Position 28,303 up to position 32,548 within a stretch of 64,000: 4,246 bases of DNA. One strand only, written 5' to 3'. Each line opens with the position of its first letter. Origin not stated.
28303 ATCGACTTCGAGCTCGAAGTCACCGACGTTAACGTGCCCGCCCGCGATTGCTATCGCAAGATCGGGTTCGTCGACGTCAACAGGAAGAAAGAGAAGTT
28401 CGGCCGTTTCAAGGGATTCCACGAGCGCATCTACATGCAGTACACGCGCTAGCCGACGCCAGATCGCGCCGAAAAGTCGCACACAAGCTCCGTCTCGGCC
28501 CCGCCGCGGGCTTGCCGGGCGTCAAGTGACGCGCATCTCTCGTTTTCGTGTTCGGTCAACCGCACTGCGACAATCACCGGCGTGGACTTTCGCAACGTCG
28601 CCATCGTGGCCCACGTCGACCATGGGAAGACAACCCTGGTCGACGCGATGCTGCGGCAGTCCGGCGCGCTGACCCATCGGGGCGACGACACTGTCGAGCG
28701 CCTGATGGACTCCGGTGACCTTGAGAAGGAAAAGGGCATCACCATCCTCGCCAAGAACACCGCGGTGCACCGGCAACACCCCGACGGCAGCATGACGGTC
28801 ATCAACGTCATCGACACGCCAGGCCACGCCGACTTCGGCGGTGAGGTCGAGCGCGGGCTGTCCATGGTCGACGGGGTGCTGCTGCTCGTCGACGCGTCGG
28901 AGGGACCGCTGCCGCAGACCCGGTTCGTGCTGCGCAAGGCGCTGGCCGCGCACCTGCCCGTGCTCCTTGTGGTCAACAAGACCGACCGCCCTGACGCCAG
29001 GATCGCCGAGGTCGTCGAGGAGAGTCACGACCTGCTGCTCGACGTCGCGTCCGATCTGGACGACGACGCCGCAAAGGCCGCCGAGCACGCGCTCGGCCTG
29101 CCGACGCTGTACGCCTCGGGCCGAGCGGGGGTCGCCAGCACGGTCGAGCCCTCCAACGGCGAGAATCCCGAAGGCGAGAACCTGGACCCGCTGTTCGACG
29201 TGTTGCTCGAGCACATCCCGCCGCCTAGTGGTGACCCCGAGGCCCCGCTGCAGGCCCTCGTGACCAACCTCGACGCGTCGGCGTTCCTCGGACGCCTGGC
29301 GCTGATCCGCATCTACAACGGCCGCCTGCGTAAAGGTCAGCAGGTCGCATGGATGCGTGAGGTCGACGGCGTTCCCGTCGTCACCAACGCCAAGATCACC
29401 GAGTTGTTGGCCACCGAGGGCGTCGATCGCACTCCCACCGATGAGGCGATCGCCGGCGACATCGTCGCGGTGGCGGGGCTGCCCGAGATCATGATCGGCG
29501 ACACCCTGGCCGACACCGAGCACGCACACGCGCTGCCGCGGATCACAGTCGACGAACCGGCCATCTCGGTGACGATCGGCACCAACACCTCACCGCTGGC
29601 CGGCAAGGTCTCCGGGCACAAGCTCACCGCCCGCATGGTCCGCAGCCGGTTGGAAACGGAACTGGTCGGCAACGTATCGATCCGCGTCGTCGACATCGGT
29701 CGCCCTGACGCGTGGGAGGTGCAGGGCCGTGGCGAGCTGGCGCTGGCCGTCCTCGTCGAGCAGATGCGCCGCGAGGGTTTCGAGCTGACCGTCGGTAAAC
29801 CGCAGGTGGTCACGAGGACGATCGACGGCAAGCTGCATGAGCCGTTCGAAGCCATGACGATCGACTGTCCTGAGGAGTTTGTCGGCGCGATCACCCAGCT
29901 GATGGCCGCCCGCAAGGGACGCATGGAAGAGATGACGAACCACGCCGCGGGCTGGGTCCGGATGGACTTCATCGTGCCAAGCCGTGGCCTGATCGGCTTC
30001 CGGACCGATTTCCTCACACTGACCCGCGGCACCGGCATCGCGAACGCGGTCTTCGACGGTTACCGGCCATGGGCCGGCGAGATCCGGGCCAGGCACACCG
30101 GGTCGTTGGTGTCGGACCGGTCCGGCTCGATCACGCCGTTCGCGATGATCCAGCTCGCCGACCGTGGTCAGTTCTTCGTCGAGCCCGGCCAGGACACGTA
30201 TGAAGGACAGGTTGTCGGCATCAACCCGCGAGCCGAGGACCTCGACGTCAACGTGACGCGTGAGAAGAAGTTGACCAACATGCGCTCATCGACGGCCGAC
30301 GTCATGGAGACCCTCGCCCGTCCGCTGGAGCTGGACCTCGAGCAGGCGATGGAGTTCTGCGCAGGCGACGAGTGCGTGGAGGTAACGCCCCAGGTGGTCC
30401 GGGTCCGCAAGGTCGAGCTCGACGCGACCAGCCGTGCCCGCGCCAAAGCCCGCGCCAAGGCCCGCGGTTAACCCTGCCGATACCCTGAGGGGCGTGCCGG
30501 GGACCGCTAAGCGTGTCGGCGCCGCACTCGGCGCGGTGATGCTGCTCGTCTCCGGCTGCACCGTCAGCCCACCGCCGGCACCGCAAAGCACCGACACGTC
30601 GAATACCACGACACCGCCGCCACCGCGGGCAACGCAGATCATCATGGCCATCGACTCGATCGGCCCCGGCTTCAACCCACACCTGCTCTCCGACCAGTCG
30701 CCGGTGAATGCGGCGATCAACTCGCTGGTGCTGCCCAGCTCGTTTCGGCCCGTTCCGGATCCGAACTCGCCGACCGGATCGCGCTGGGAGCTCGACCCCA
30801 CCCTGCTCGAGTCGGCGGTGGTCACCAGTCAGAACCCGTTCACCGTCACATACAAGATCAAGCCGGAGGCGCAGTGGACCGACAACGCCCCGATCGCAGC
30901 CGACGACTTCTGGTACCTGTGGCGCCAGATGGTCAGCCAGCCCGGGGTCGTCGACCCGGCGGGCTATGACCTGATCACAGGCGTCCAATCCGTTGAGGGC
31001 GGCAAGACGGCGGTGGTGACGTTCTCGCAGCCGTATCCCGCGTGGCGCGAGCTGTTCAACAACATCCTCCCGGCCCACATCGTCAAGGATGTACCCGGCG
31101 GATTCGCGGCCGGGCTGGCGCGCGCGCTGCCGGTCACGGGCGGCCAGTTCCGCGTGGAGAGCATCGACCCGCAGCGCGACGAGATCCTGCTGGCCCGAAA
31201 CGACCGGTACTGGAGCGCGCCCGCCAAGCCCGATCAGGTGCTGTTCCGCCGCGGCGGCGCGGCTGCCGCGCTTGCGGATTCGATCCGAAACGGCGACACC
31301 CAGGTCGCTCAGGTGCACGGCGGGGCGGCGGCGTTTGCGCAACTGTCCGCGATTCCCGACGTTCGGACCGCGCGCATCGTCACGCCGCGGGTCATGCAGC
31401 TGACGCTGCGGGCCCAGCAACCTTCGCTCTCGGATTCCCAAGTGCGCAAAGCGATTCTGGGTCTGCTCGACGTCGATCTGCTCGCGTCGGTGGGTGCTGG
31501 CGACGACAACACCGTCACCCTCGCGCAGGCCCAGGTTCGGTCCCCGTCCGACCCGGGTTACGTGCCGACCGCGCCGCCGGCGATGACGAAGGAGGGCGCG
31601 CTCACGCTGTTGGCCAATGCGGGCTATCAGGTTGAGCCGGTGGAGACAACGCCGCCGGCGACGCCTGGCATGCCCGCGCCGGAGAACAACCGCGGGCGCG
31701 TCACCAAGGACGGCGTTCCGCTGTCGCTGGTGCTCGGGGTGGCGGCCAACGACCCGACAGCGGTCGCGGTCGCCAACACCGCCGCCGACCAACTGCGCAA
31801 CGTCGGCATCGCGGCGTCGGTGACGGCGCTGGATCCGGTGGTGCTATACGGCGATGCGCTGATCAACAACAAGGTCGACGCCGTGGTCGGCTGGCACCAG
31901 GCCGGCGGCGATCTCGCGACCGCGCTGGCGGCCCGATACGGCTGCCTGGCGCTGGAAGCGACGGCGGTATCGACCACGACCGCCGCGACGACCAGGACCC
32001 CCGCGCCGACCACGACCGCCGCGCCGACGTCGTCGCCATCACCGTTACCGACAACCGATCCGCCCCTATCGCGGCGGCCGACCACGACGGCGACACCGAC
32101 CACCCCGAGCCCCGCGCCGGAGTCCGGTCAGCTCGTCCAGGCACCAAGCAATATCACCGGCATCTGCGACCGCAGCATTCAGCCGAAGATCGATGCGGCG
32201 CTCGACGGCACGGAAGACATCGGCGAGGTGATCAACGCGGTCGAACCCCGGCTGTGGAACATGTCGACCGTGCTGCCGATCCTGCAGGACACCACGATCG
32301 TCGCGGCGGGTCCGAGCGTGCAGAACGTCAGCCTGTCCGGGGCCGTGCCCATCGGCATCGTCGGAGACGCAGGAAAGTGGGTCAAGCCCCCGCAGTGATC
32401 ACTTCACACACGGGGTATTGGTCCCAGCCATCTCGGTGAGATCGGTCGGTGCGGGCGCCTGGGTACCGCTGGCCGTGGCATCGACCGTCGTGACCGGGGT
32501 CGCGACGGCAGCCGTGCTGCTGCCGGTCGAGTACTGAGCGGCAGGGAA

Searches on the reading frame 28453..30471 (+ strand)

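Call 20: search_protein_families(library=pfam, proteins=[window:28453-30471:+], max_evalue=0.00001)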
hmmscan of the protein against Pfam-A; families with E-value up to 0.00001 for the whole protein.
window:28453-30471:+ (672 aa): 5 families
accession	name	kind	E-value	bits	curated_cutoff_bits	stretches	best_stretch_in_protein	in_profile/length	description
PF00009.33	GTP_EFTU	-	7.8e-49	166.3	26.5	1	46-257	3-188/188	Elongation factor Tu GTP binding domain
PF21018.2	BipA_C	-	1.4e-39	134.7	23.8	1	549-657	1-109/110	TypA/BipA C-terminal domain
PF00679.30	EFG_C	-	5.2e-25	87.7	27.9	1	461-545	2-86/89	Elongation factor G C-terminus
PF03144.31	GTP_EFTU_D2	-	3.1e-12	47.2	30.3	1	280-353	1-73/73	Elongation factor Tu domain 2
PF22042.2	EF-G_D2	-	8.5e-12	45.5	27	1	266-353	2-82/84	Elongation factor G domain 2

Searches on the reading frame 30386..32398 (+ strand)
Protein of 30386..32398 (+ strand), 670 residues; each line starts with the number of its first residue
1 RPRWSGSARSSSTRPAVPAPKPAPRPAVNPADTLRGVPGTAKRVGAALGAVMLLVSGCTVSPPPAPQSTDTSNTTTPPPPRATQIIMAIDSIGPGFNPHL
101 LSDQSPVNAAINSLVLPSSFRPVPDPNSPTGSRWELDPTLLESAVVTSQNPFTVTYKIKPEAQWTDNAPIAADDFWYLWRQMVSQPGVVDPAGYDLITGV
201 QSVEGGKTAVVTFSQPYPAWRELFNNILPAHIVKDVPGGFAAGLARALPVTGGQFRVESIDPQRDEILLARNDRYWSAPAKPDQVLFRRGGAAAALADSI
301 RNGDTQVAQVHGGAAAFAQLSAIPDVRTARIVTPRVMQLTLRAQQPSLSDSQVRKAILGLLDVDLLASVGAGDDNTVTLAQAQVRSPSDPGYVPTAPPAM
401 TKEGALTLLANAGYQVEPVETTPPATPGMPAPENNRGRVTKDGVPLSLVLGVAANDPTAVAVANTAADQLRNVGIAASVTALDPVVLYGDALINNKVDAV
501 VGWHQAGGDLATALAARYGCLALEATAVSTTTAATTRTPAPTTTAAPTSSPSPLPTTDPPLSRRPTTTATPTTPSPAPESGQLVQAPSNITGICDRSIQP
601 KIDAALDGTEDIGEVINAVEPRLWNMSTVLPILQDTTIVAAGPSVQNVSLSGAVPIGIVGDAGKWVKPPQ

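Call 20: search_protein_families(library=pfam, proteins=[window:30386-32398:+], max_evalue=0.00001)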
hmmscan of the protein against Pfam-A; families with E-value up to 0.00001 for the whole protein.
window:30386-32398:+ (670 aa): 1 family
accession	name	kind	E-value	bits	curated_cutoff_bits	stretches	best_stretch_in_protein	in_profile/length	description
PF00496.27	SBP_bac_5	-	1.8e-38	133.1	32.4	1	136-509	2-352/368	Bacterial extracellular solute-binding proteins, family 5 Middle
